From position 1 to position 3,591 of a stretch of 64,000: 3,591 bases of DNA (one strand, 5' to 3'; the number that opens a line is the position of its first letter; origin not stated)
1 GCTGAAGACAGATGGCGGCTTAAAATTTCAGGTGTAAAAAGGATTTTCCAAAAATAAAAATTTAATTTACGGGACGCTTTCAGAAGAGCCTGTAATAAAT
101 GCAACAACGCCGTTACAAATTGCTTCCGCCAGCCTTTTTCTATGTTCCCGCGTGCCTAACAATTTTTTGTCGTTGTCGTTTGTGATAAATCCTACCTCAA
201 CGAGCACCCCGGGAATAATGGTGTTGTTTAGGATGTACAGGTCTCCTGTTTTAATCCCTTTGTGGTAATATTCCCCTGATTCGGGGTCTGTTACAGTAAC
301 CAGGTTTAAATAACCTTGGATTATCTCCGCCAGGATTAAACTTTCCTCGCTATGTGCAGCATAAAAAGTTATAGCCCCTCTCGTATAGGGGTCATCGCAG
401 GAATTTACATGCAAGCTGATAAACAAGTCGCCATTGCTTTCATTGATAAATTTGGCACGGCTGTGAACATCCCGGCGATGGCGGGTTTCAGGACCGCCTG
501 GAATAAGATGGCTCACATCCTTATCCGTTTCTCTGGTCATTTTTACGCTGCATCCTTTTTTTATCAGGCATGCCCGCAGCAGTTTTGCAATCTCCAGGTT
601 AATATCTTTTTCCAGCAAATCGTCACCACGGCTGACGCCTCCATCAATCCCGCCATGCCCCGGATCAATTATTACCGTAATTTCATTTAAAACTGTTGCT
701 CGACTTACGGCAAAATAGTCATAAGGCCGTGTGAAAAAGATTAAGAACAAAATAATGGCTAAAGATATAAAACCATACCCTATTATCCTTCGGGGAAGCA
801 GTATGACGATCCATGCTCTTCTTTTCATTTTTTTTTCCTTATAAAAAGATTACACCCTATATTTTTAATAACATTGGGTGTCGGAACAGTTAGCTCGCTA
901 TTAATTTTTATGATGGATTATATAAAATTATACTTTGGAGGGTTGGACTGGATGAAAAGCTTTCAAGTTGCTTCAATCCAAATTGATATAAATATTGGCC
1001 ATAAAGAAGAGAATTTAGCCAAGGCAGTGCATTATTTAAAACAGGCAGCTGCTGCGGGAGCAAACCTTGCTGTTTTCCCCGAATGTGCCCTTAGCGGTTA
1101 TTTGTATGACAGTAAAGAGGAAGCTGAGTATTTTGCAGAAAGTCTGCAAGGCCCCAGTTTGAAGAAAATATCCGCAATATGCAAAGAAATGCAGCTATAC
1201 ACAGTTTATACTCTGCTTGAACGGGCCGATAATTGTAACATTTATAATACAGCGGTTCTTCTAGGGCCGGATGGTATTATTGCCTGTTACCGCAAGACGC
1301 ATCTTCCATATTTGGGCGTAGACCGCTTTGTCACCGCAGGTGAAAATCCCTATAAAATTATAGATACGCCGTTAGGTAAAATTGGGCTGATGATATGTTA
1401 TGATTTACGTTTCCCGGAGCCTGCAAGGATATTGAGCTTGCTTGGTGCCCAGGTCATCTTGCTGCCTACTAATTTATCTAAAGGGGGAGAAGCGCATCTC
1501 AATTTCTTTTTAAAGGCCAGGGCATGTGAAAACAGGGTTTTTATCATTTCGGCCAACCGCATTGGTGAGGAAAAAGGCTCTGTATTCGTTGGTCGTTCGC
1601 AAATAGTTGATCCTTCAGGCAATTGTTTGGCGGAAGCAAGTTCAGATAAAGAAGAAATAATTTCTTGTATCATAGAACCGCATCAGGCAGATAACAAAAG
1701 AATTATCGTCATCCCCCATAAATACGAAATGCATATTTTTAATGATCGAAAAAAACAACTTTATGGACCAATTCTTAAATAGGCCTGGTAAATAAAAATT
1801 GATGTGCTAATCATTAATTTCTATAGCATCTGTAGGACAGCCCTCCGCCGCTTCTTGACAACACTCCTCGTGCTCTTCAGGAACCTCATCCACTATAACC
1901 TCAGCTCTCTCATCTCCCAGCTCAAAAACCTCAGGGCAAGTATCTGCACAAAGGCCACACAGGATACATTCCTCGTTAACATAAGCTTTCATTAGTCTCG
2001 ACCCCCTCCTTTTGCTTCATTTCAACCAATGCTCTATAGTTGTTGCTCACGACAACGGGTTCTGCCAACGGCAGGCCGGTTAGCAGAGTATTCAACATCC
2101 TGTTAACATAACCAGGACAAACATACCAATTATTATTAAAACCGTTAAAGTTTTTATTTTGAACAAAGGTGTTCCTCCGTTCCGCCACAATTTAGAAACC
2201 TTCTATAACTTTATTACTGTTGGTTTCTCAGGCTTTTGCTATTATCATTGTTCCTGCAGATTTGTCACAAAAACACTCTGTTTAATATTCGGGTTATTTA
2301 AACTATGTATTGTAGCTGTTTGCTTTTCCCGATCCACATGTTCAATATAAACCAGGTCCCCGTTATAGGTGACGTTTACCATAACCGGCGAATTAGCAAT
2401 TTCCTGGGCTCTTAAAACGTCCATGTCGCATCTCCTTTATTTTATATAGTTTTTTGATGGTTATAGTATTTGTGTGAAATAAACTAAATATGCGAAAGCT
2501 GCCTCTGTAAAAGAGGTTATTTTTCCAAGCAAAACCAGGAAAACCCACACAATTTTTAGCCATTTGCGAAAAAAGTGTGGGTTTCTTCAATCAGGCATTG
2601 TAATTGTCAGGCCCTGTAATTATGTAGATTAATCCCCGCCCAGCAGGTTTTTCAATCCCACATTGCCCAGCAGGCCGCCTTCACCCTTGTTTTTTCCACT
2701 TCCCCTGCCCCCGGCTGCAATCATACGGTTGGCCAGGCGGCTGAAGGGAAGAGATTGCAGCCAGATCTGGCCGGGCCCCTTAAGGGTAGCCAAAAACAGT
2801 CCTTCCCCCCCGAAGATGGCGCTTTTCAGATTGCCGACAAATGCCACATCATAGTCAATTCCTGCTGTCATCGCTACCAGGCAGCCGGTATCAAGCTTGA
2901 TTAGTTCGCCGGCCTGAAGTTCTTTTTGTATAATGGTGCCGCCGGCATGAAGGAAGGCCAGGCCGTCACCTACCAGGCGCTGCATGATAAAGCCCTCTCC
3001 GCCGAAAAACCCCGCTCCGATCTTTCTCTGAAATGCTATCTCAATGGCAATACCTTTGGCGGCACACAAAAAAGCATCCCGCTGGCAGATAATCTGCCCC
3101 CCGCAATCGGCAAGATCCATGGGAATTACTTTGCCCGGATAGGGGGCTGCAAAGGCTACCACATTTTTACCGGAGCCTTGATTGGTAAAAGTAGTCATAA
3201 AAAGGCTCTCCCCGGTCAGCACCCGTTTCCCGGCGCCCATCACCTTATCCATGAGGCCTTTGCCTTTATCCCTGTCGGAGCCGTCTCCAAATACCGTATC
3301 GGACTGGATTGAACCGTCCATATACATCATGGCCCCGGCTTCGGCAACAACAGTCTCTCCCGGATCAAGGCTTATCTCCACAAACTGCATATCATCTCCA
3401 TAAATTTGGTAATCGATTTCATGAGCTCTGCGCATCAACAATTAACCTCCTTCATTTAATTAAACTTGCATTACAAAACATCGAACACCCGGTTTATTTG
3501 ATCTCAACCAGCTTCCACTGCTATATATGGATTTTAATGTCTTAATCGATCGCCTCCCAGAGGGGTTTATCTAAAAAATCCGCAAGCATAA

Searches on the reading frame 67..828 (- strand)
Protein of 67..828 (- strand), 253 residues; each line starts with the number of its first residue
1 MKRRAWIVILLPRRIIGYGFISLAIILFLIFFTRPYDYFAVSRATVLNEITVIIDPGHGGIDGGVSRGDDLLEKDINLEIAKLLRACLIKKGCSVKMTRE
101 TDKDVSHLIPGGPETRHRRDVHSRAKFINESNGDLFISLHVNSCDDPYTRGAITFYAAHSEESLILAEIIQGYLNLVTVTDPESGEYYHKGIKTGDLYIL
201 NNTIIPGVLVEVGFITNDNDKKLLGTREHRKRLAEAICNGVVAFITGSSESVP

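Call 41: search_protein_families(library=pfam, proteins=[window:67-828:-], max_evalue=0.00001)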
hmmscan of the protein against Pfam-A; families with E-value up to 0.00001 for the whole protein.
window:67-828:- (253 aa): 1 family
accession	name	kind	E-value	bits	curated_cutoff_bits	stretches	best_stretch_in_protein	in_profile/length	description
PF01520.23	Amidase_3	-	3e-45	154.8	27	1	52-241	1-172/174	N-acetylmuramoyl-L-alanine amidase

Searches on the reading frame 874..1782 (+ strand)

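Call 41: search_protein_families(library=pfam, proteins=[window:874-1782:+], max_evalue=0.00001)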
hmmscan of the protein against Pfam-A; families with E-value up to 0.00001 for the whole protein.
window:874-1782:+ (302 aa): 1 family
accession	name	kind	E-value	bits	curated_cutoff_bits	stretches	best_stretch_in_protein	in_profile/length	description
PF00795.27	CN_hydrolase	-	1.2e-54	185.8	23.2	1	32-266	2-245/256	Carbon-nitrogen hydrolase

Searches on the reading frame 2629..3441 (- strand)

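Call 41: search_protein_families(library=pfam, proteins=[window:2629-3441:-], max_evalue=0.00001)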
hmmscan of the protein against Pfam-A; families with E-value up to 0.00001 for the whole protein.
window:2629-3441:- (270 aa): 1 family
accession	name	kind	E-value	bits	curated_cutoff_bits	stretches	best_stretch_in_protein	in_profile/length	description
PF01987.23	AIM24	-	1.6e-74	250.5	25.7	1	11-231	1-205/205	Mitochondrial biogenesis AIM24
